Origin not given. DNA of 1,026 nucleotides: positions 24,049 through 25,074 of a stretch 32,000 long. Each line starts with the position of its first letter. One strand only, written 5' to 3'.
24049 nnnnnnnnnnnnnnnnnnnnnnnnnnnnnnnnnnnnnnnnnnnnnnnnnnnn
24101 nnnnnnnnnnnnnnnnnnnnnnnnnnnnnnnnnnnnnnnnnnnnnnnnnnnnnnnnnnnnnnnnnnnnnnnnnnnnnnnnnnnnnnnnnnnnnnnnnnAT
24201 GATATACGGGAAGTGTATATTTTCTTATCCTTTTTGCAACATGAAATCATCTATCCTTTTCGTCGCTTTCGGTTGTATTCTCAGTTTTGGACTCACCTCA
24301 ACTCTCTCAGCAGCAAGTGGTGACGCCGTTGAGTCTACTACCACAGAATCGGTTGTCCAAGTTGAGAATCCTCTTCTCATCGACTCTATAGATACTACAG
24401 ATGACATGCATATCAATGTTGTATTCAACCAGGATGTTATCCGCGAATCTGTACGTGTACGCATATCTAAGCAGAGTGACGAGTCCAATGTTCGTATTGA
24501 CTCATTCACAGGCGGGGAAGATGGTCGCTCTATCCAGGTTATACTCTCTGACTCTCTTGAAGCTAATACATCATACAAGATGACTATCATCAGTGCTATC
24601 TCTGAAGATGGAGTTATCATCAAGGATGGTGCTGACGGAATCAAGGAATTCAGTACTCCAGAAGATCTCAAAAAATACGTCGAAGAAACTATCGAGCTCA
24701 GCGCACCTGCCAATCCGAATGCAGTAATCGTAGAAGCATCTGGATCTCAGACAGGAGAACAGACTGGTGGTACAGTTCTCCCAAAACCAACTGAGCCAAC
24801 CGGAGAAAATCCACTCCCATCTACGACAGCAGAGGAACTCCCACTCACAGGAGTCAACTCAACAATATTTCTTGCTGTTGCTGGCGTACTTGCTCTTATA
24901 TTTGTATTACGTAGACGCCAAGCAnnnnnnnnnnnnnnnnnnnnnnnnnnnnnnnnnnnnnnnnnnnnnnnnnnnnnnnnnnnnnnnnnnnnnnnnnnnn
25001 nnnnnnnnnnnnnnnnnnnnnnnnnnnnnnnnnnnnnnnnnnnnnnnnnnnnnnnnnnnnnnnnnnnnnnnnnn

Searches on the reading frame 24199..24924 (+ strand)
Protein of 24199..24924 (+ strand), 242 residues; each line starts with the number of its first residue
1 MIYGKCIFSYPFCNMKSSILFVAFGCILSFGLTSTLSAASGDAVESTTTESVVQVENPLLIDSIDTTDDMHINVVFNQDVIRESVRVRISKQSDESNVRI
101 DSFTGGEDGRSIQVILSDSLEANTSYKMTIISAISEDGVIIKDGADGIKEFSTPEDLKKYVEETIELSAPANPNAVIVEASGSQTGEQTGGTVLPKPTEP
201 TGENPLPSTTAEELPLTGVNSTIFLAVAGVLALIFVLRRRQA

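Call 51: search_protein_families(library=pfam, max_evalue=0.001, proteins=[window:24199-24924:+])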
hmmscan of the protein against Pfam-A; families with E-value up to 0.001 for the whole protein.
seq(242 aa): 2 families
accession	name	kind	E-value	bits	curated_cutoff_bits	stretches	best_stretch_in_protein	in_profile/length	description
PF00746.26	Gram_pos_anchor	-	1.2e-06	28.7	20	1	208-236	3-31/43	LPXTG cell wall anchor motif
PF13205.12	Big_5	-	0.00019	22.5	23.6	1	69-135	22-88/105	Bacterial Ig-like domain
